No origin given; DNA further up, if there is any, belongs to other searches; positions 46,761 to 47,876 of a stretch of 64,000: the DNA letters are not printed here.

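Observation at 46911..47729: Stand-alone RNA-ligase-like nucleotidyltransferase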

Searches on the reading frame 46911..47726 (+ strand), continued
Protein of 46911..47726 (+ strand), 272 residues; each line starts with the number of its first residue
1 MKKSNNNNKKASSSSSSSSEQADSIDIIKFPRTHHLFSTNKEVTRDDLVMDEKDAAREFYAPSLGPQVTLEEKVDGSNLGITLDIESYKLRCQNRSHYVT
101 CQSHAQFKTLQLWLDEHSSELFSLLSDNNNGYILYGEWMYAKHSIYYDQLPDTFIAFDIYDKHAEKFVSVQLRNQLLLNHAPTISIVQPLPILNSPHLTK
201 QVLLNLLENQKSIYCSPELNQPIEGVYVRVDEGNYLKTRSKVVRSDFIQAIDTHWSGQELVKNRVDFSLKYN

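Call 26: find_related_loci(query=A1, collection=genome_contigs, flank=6000)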
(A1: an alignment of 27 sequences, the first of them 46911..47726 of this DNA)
Query A1 (272 aa) in genome_contigs; peptide patterns used: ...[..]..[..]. (x = any residue, [..] = any of these).
600 stretches matched a pattern (row limit reached: there are more); 562 encode a relative of the query (tblastn E <= 1e-3); the best 80 are kept; 80 distinct loci.
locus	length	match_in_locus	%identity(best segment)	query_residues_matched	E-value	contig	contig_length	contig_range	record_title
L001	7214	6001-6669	40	26-268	2e-51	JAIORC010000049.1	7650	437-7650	MAG: Phycisphaerae bacterium isolate SMBSF08 20071_Bin_7_contigs_1_c_000000001619, whole genome shotgun sequence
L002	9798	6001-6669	40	26-268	2e-51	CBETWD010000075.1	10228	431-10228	MAG TPA_asm: uncultured bacterium isolate SRR15668623_binner23_Refined_26 genome assembly, contig: ERZ26872896.1460, who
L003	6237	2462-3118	41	27-265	4e-51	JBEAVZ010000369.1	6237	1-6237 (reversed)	MAG: Acidobacteriota bacterium isolate NASQAN2011_262_B_bin.29 scaffold_1031200, whole genome shotgun sequence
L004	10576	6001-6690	40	15-263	1e-50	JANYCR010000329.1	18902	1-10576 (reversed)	MAG: Leptospiraceae bacterium isolate 336R_metabinner_194_sub 336R_k141_2610165, whole genome shotgun sequence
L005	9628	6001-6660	41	26-265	3e-50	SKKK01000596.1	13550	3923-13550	MAG: Planctomycetaceae bacterium isolate CSSed162cmA_153 CSSed16-2cmA-13485, whole genome shotgun sequence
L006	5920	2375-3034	41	26-265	1e-49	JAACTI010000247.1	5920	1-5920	MAG: Deltaproteobacteria bacterium isolate CG_2015-17_54_20 CG_2015-17_curated_scaffold_25483, whole genome shotgun sequ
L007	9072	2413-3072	38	26-265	1e-49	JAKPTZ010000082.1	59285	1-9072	MAG: Deltaproteobacteria bacterium isolate USPA_maxbin.063 k141_126845, whole genome shotgun sequence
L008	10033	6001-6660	40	26-265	1e-49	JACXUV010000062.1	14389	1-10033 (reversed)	MAG: Rhodobacterales bacterium isolate DE15.006 scaffold_405, whole genome shotgun sequence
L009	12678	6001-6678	40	26-271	3e-49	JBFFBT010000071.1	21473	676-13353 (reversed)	MAG: Myxococcota bacterium isolate Mix_mud12.2021.10.11 k141_2208010_length_21473_cov_8.0000, whole genome shotgun seque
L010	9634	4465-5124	39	25-263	2e-49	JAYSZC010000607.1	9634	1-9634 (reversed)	MAG: Lewinellaceae bacterium isolate GFS_13524 GFS_13524_606, whole genome shotgun sequence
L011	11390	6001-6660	39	26-265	2e-49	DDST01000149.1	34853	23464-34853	MAG TPA_asm: Proteobacteria bacterium UBA2383 UBA2383_contig_6870, whole genome shotgun sequence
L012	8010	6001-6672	42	26-269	3e-49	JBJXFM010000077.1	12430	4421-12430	MAG: Blastocatellia bacterium isolate F1F2.bin.451 k127_6166167, whole genome shotgun sequence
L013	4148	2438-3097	42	26-265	5e-49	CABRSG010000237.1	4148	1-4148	MAG TPA_asm: uncultured Lachnospiraceae bacterium isolate MGYG-HGUT-01873 genome assembly, contig: GUT_GENOME113153_237,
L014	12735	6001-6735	35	8-272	1e-48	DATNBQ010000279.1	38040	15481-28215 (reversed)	MAG TPA_asm: Urbifossiella sp. isolate SMAG_U11192 k141_1645048, whole genome shotgun sequence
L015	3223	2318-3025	38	16-269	2e-48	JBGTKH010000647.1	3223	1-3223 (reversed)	MAG: Pirellulaceae bacterium isolate JTS-RE308 k141_11408306, whole genome shotgun sequence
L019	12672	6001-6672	38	27-270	1e-47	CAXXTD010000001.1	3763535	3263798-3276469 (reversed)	MAG: uncultured Desulfobacterium sp. isolate 94094bfb-e053-4743-98a9-479741dc90cb genome assembly, contig: contig_1, who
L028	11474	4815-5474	40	26-265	1e-46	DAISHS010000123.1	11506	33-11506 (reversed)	MAG TPA_asm: Chloroflexota bacterium isolate CTOTU1896 NODE_553_length_11506_cov_5.940267, whole genome shotgun sequence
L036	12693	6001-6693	36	16-265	4e-46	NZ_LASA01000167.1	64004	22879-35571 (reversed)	Endozoicomonas arenosclerae strain ab112 bacteriosponge_c148, whole genome shotgun sequence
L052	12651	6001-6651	41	29-265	2e-45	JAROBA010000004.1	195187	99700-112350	Pontiellaceae bacterium B1224 scaffold_4_length=195188, whole genome shotgun sequence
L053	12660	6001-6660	39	26-265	2e-45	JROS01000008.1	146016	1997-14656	Desulfobulbus sp. Tol-SR contig_18, whole genome shotgun sequence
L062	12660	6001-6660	39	26-265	5e-45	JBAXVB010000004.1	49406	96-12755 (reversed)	MAG: Deltaproteobacteria bacterium isolate ELA676 MAG676_4, whole genome shotgun sequence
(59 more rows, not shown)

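Call 27: predict_structure(alignment_id=A1)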
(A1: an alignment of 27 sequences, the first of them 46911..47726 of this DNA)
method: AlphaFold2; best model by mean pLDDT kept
length: 272 residues; sequences in the alignment: 27
mean_pLDDT: 85.8   pTM: 0.84
mean pLDDT of the five models: 85.8, 84.8, 84.4, 83.3, 82.9
residues with pLDDT >= 90: 184; 70-90: 42; 50-70: 24; < 50: 22
segments of 3 or more residues with pLDDT < 50: 1-22
pLDDT, mean of each block of 10 residues (from residue 1): 41 46 72 92 71 93 90 94 94 94 94 97 95 95 83 96 97 98 96 83 94 92 95 97 81 59 80 66
secondary structure, 60 per line:
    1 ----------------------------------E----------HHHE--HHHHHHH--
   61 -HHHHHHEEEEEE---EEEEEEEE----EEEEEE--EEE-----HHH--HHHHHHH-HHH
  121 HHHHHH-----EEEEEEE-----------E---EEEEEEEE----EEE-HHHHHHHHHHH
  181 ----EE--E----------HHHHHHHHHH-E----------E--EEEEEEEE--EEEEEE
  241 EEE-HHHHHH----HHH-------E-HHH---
elements in order: H52-58 H62-67 E68-73 E77-84 E89-94 E97-99 H110-116 H118-126 E132-138 E154-161 E166-168 H170-180 H200-209 E225-232 E235-243 H245-250

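Call 36: search_protein_families(library=pfam, proteins=[L053:4068-5465:+, L053:5465-5992:+, L053:5992-6678:+, L036:4216-5490:+, L036:5490-6029:+, L019:4448-5989:+], max_evalue=0.01)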
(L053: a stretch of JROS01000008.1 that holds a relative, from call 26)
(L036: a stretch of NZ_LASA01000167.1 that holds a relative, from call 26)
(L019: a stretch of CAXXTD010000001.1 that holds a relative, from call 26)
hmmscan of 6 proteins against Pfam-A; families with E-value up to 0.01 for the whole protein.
L053:4068-5465:+ (466 aa): 5 families
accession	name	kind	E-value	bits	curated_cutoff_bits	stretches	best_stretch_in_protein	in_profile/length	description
PF13175.12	AAA_15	-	8.7e-26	91.8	32.1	2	284-386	276-373/374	AAA ATPase domain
PF13304.12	AAA_21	-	1.3e-19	71.8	27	1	274-387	196-303/304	AAA domain, putative AbiEii toxin, Type IV TA system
PF12476.13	DUF3696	-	2e-09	38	22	1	400-446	2-51/52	Protein of unknown function (DUF3696)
PF13476.12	AAA_23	-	0.00025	22.2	27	1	4-42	1-39/201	AAA domain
PF02463.25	SMC_N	-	0.0017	18.3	40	1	1-40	1-42/220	RecF/RecN/SMC N terminal domain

L053:5465-5992:+ (176 aa): 0 families

L053:5992-6678:+ (229 aa): 1 family
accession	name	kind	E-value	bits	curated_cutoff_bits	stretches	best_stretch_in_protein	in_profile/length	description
PF09414.15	RNA_ligase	-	1.1e-30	107.5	27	1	40-199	2-169/171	RNA ligase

L036:4216-5490:+ (425 aa): 8 families
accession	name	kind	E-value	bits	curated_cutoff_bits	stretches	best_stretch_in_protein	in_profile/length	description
PF13175.12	AAA_15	-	2.2e-25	90.5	32.1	2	235-349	257-373/374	AAA ATPase domain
PF13304.12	AAA_21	-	2.4e-22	80.8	27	1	24-349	1-302/304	AAA domain, putative AbiEii toxin, Type IV TA system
PF12476.13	DUF3696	-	6.1e-14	52.4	22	1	363-410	2-52/52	Protein of unknown function (DUF3696)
PF02463.25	SMC_N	-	3e-06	27.3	40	0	1-43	1-47/220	RecF/RecN/SMC N terminal domain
PF13476.12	AAA_23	-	0.00026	22.1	27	1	4-55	1-52/201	AAA domain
PF13555.12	AAA_29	-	0.0013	18.9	27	1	2-45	1-47/61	P-loop containing region of AAA domain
PF11398.14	DUF2813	-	0.0016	18.3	21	0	19-45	19-45/372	Protein of unknown function (DUF2813)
PF11284.13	DUF3085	-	0.0099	16.5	25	0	59-95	48-84/88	Protein of unknown function (DUF3085)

L036:5490-6029:+ (180 aa): 0 families

L019:4448-5989:+ (514 aa): 4 families
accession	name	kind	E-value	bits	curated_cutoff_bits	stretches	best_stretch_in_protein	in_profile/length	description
PF13175.12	AAA_15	-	5.5e-23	82.6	32.1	2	26-89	1-55/374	AAA ATPase domain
PF13304.12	AAA_21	-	8.1e-13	49.5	27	1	310-386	220-283/304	AAA domain, putative AbiEii toxin, Type IV TA system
PF13476.12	AAA_23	-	4.7e-06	27.8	27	1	29-71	1-43/201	AAA domain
PF02463.25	SMC_N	-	4.9e-05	23.3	40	1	26-125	1-106/220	RecF/RecN/SMC N terminal domain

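Call 37: search_protein_families(library=padloc, proteins=[L053:4068-5465:+, L053:5465-5992:+, L053:5992-6678:+, window:46911-47726:+], max_evalue=0.01)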
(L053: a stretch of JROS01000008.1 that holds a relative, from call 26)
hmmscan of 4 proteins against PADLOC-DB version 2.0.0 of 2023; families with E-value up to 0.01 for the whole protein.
L053:4068-5465:+ (466 aa): 108 families (the best 25 are shown)
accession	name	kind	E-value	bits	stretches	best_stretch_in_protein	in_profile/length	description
PDLC04148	HEC-03B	-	5.7e-129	429.1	1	1-460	1-457/458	-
PDLC03878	NsnB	-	7.3e-59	198.3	1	1-446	1-341/345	-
PDLC04707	PDC-M55A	-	1.8e-54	183.3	1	2-458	3-419/421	-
PDLC02979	AriA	-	4e-28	97.3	2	282-387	273-373/373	-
PDLC02980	AriA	-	8.6e-18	63.3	1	292-387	214-303/304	-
PDLC02336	AbiLi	-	4.8e-14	50.7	2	1-93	1-91/340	AbiLi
PDLC04179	HEC-01A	-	1.1e-12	45.9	2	322-391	346-409/459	-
PDLC04175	HEC-01A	-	1.1e-12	45.8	2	2-73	6-76/363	-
PDLC04176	HEC-01A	-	1.2e-12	45.9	2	2-67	3-68/371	-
PDLC00093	GajA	-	2.2e-12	44.5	2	337-388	383-437/736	AAA ATPase domain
PDLC02335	AbiLi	-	6.4e-12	43.2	1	1-392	49-245/326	AbiLi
PDLC02981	AriAB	-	9.2e-12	42.4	1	334-388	329-378/694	-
PDLC04177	HEC-01A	-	3.6e-11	40.7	2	336-399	297-351/393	-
PDLC04392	PDC-M07A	-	4.1e-11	40.6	1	1-50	1-49/432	-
PDLC04393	PDC-M07A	-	4.1e-11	40.5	1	1-79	1-78/435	-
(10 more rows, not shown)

L053:5465-5992:+ (176 aa): 1 family
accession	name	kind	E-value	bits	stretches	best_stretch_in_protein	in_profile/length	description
PDLC04147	HEC-03A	-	8.4e-29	98.7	1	9-167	5-156/159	-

L053:5992-6678:+ (229 aa): 0 families

window:46911-47726:+ (272 aa): 0 families

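Call 43: search_protein_representatives(alignment_id=A1)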
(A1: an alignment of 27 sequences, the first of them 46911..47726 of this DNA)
Query: 27 sequences, 238 profile positions. Proteins with E-value up to 0.001 (for the whole library): 5154; up to 1e-10: 2428; up to 1e-30: 878. The best 150 are listed.
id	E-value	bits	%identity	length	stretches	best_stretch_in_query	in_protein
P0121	5.3e-116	402.6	-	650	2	6-232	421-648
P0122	2.0e-112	390.9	-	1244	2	5-235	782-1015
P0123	7.5e-109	379.2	-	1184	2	7-235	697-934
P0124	4.6e-100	350.4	-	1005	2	8-232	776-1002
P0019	2.4e-98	344.8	-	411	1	5-234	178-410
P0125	3.2e-98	344.4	-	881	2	6-233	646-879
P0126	1.5e-92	325.8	-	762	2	5-234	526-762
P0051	3.2e-90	318.2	-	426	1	8-233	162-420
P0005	2.6e-89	315.2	-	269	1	3-235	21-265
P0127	3.4e-89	314.8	-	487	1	5-234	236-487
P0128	7.7e-89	313.7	-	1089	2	11-234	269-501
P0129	1.3e-88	312.9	-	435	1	8-236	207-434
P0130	1.6e-87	309.3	-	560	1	8-232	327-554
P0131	3.7e-87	308.2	-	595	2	4-234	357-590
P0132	4.5e-87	307.9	-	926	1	7-235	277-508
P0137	3.1e-85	301.9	-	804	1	8-234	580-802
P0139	3.4e-84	298.5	-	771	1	8-233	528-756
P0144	7.7e-83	294.0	-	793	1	6-233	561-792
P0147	2.4e-82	292.4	-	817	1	9-232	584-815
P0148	3.8e-82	291.7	-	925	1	4-233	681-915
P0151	1.3e-81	290.1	-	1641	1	7-233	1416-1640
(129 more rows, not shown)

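Call 44: search_protein_families(library=pfam, proteins=[P0121, P0122, P0123, P0125, P0137, P0128, P0147, P0130, P0132, P0151], max_evalue=0.0001)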
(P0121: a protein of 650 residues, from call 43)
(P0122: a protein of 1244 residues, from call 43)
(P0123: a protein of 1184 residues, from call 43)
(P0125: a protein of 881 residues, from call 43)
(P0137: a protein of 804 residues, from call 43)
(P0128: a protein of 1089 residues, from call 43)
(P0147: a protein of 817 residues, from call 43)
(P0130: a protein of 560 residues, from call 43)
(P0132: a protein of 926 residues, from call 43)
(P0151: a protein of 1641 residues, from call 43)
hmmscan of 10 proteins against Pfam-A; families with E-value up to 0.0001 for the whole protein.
P0121 (650 aa): 5 families
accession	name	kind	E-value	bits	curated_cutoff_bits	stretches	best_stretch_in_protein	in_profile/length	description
PF09414.15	RNA_ligase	-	5.5e-56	189.8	27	2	461-625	3-170/171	RNA ligase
PF13671.12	AAA_33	-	6.9e-08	33.3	27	1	254-364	1-124/143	AAA domain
PF13238.12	AAA_18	-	2e-05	25.5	29.4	1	255-346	1-99/128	AAA domain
PF20720.3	nSTAND3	-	3.5e-05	24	27.2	0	253-293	18-54/155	Novel STAND NTPase 3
PF08303.17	tRNA_lig_kinase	-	5.1e-05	23.9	22.7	0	255-359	2-102/168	tRNA ligase kinase domain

P0122 (1244 aa): 8 families
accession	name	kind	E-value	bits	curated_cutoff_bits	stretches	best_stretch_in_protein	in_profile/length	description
PF09414.15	RNA_ligase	-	6.3e-54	183.1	27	2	397-559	2-171/171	RNA ligase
PF22784.1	PTP-SAK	-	1.5e-22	80.7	27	1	1076-1204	2-121/153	Swiss Army Knife protein, DSP-PTPase phosphatase domain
PF22547.2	2H-SAK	-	2.4e-21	76.7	27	1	16-139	7-124/124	Swiss Army Knife, 2H phosphoesterase domain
PF13671.12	AAA_33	-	2.2e-15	57.6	27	1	615-736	1-133/143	AAA domain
PF08303.17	tRNA_lig_kinase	-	1.6e-07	32.1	22.7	1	622-694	8-75/168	tRNA ligase kinase domain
PF22785.1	Tc-R-P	-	9.5e-07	29.8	27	1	1099-1190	15-100/106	Polymorphic toxin system, DSP-PTPase phosphatase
PF13238.12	AAA_18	-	7.3e-06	26.9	29.4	1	617-726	2-116/128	AAA domain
PF13207.12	AAA_17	-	1.6e-05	25.6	27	0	619-669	1-50/136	AAA domain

P0123 (1184 aa): 6 families
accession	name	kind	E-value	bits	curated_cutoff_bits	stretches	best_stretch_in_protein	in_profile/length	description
PF09414.15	RNA_ligase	-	2.7e-51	174.6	27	2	277-438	3-171/171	RNA ligase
PF22784.1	PTP-SAK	-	3.4e-18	66.6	27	1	1017-1140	2-119/153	Swiss Army Knife protein, DSP-PTPase phosphatase domain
PF13671.12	AAA_33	-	1.7e-14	54.8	27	1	537-660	2-142/143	AAA domain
PF22785.1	Tc-R-P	-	2.9e-06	28.2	27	1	1040-1129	17-101/106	Polymorphic toxin system, DSP-PTPase phosphatase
PF13238.12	AAA_18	-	8.4e-06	26.7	29.4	1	537-617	1-68/128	AAA domain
PF06414.18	Zeta_toxin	-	3.4e-05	23.8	22.3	1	529-572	11-56/199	Zeta toxin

P0125 (881 aa): 10 families
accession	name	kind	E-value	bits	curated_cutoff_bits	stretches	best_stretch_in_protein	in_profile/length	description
PF09414.15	RNA_ligase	-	5.2e-57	193.1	27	2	691-846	2-160/171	RNA ligase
PF22784.1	PTP-SAK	-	4.2e-32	111.7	27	1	95-247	1-153/153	Swiss Army Knife protein, DSP-PTPase phosphatase domain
PF22785.1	Tc-R-P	-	2.3e-14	54.3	27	1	108-206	2-105/106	Polymorphic toxin system, DSP-PTPase phosphatase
PF13671.12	AAA_33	-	1.2e-08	35.9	27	1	495-526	1-33/143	AAA domain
PF00782.25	DSPc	-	2.6e-07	31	33.5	1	129-204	22-97/133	Dual specificity phosphatase, catalytic domain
PF00102.32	Y_phosphatase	-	2.9e-06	27.6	20.9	1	144-248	130-229/234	Protein-tyrosine phosphatase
PF14566.11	PTPlike_phytase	-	3.4e-06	27.7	27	1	119-201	69-154/158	Inositol hexakisphosphate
PF08433.16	KTI12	-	2.5e-05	24.3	22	0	495-616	3-142/271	Chromatin associated protein KTI12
PF13238.12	AAA_18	-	4e-05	24.5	29.4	0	496-549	1-54/128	AAA domain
PF22741.1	PTP-NADK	-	4.9e-05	23.2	27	1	151-202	80-129/163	DSP-PTPase phosphatase fused to NAD+ Kinase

P0137 (804 aa): 8 families
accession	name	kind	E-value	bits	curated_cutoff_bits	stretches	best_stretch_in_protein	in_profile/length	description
PF09414.15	RNA_ligase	-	1.9e-29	103.4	27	1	615-769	2-160/171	RNA ligase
PF22547.2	2H-SAK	-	3.2e-16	60.2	27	1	8-122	2-124/124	Swiss Army Knife, 2H phosphoesterase domain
PF13671.12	AAA_33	-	6.5e-13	49.6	27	1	422-523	1-124/143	AAA domain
PF22784.1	PTP-SAK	-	1.3e-12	48.5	27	1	281-379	12-116/153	Swiss Army Knife protein, DSP-PTPase phosphatase domain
PF00782.25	DSPc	-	3e-11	43.7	33.5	1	343-398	66-123/133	Dual specificity phosphatase, catalytic domain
PF22785.1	Tc-R-P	-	1.5e-07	32.3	27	1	297-374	20-103/106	Polymorphic toxin system, DSP-PTPase phosphatase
PF13238.12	AAA_18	-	4.3e-05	24.4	29.4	0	423-478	1-55/128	AAA domain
PF06414.18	Zeta_toxin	-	0.0001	22.3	22.3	0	415-457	11-56/199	Zeta toxin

P0128 (1089 aa): 5 families
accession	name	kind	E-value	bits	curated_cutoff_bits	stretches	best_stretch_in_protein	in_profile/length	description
PF09414.15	RNA_ligase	-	7e-51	173.2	27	2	304-459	3-158/171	RNA ligase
PF22547.2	2H-SAK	-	9.3e-20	71.6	27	1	5-117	8-124/124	Swiss Army Knife, 2H phosphoesterase domain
PF13671.12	AAA_33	-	4.4e-13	50.2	27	1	936-1048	1-133/143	AAA domain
PF13238.12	AAA_18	-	3.2e-06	28.1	29.4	0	937-977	1-40/128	AAA domain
PF08433.16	KTI12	-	4.5e-05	23.5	22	0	936-1027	3-113/271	Chromatin associated protein KTI12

P0147 (817 aa): 5 families
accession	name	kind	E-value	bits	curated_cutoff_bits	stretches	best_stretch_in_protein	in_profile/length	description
PF09414.15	RNA_ligase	-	5.1e-24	85.8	27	1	623-774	3-158/171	RNA ligase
PF22784.1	PTP-SAK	-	2.4e-18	67.1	27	1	28-148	2-110/153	Swiss Army Knife protein, DSP-PTPase phosphatase domain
PF13671.12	AAA_33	-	2.5e-12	47.7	27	1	418-523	1-121/143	AAA domain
PF22785.1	Tc-R-P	-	7.5e-08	33.3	27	1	49-147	13-101/106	Polymorphic toxin system, DSP-PTPase phosphatase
PF22741.1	PTP-NADK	-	2.5e-06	27.4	27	1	50-144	39-126/163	DSP-PTPase phosphatase fused to NAD+ Kinase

P0130 (560 aa): 2 families
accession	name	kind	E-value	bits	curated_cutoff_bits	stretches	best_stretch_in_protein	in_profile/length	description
PF09414.15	RNA_ligase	-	1.5e-29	103.8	27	1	367-521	3-161/171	RNA ligase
PF13671.12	AAA_33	-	3e-11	44.2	27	1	168-288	1-140/143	AAA domain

P0132 (926 aa): 4 families
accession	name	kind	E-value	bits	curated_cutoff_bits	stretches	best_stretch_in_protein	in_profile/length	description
PF09414.15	RNA_ligase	-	1.1e-26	94.4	27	1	315-472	2-161/171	RNA ligase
PF22784.1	PTP-SAK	-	2e-26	93.3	27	1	595-763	2-153/153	Swiss Army Knife protein, DSP-PTPase phosphatase domain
PF22547.2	2H-SAK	-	2.7e-22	79.8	27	1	17-129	2-124/124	Swiss Army Knife, 2H phosphoesterase domain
PF22785.1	Tc-R-P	-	1.2e-06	29.5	27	1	657-715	48-103/106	Polymorphic toxin system, DSP-PTPase phosphatase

P0151 (1641 aa): 6 families
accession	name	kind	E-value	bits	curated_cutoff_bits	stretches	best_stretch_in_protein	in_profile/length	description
PF09414.15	RNA_ligase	-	5.6e-32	111.7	27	1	1452-1616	2-170/171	RNA ligase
PF10469.15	AKAP7_NLS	-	3.3e-25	89.6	24.4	1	288-472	1-202/208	AKAP7 2'5' RNA ligase-like domain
PF04457.17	MJ1316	-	7.4e-24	84.7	26.3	1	160-233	1-75/75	MJ1316 RNA cyclic group end recognition domain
PF13671.12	AAA_33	-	9.9e-10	39.3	27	1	499-588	2-93/143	AAA domain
PF05773.27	RWD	-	1.2e-06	29.1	22.8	1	7-102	2-108/112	RWD domain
PF08433.16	KTI12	-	3.9e-05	23.7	22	1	499-574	4-80/271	Chromatin associated protein KTI12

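Call 54: search_solved_structures(query=A2, max_evalue=10, show_alignments=1)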
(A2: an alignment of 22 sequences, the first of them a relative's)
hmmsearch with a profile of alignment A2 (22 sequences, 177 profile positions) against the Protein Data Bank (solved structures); distinct sequences matched with E-value up to 10: 1.
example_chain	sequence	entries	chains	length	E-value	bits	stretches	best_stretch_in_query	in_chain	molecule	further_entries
6wvs_A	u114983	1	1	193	0.03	17.2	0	32-66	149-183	DeNovoTIM15 hyperstable de novo TIM barrel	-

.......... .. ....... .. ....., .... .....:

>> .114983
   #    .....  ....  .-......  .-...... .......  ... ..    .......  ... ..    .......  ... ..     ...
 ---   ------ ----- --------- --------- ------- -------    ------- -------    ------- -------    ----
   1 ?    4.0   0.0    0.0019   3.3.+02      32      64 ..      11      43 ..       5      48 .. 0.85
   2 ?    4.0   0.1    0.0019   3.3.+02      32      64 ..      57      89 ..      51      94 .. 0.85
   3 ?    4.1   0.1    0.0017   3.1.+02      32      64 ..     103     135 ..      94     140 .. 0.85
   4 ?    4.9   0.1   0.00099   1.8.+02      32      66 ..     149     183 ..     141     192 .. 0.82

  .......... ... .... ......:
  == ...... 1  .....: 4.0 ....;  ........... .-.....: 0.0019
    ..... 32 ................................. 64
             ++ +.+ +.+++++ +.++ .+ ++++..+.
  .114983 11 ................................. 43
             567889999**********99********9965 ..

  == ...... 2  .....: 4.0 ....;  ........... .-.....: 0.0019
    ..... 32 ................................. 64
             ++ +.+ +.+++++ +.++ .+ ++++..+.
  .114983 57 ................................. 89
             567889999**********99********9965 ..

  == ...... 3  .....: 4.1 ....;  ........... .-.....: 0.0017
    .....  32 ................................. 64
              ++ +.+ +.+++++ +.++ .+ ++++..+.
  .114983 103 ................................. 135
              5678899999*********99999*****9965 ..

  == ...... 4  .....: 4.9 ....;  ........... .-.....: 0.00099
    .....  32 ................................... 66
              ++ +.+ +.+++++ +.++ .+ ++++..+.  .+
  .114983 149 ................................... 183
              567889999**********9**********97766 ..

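Call 55: search_protein_families(library=pfam, alignment_id=A2, max_evalue=1)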
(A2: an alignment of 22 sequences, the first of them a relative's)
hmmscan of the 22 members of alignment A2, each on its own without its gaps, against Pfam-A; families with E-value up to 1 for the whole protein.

A. member 1, L053:5465-5992:+ (176 aa): 0 families

B. families by the number of members that match (of 22 scanned): 11 families
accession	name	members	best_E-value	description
PF09233.17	Endonuc-EcoRV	3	0.037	Restriction endonuclease EcoRV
PF15421.11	Polysacc_deac_3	1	0.018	Putative polysaccharide deacetylase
PF11822.15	BTB_SANBR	1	0.1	SANT and BTB domain regulator of CSR, BTB domain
PF13470.12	PIN_3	1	0.1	PIN domain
PF15711.10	ILEI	1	0.14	Interleukin-like EMT inducer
PF14147.11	Spore_YhaL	1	0.18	Sporulation protein YhaL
PF05248.17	Adeno_E3A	1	0.18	Adenovirus E3A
PF14656.11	RAB3GAP2_C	1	0.19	Rab3 GTPase-activating protein regulatory subunit C-terminus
PF08735.15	DUF1786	1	0.2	Putative pyruvate format-lyase activating enzyme (DUF1786)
PF13676.11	TIR_2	1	0.22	TIR domain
PF11094.13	UL11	1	0.29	Membrane-associated tegument protein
